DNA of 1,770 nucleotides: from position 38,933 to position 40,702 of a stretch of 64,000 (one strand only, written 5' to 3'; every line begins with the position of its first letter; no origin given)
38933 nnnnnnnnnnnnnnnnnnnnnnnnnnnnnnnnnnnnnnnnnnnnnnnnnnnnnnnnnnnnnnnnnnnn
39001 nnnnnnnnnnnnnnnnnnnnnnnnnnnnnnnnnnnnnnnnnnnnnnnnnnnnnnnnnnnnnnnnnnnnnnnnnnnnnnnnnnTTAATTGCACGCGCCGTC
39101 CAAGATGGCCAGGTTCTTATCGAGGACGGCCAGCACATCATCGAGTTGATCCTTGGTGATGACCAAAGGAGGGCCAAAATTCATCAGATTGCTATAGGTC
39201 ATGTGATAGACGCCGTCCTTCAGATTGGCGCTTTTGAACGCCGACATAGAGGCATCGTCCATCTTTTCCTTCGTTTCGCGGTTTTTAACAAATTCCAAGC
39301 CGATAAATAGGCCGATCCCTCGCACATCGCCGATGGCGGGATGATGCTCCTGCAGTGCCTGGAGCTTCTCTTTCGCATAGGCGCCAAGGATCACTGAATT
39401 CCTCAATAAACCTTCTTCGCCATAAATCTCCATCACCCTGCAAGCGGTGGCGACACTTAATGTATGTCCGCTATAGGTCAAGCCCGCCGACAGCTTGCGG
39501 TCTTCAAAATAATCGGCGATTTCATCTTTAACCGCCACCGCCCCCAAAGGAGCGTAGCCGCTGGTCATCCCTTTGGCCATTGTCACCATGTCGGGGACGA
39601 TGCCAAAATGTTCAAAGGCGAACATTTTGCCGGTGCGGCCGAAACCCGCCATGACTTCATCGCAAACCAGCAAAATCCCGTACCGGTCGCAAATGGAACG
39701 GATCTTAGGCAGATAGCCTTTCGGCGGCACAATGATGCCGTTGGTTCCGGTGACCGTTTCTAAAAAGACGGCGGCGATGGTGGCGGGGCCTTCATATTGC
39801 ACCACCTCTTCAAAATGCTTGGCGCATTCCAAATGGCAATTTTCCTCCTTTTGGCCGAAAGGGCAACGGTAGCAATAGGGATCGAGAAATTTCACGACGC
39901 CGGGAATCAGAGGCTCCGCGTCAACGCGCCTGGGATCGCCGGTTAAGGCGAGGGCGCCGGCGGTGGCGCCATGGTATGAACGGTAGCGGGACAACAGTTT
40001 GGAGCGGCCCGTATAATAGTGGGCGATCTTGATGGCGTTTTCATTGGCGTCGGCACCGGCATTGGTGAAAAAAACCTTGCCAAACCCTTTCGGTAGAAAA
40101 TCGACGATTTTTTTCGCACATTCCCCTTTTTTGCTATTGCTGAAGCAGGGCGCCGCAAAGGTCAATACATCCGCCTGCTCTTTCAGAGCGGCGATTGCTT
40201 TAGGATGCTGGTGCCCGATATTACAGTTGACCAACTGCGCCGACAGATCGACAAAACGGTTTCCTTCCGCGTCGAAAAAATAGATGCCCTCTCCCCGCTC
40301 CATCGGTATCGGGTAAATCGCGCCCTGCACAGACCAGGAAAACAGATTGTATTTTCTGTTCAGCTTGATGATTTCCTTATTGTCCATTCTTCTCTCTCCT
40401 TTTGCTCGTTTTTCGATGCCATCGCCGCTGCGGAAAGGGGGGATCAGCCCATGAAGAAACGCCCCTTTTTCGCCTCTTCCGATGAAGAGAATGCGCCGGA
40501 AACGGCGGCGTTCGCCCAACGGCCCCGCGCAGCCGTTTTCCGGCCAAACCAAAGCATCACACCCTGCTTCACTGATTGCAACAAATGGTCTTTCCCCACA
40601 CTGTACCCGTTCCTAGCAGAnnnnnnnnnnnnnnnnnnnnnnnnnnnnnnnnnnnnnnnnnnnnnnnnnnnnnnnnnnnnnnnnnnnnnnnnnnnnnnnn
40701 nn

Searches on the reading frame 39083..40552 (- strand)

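Call 11: search_protein_families(library=pfam, proteins=[window:39083-40552:-], max_evalue=0.00001)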
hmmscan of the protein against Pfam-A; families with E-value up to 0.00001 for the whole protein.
window:39083-40552:- (489 aa): 1 family
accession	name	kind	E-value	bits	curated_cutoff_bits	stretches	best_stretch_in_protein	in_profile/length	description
PF00202.27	Aminotran_3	-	5.8e-94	315.5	30.5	1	81-479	10-401/403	Aminotransferase class-III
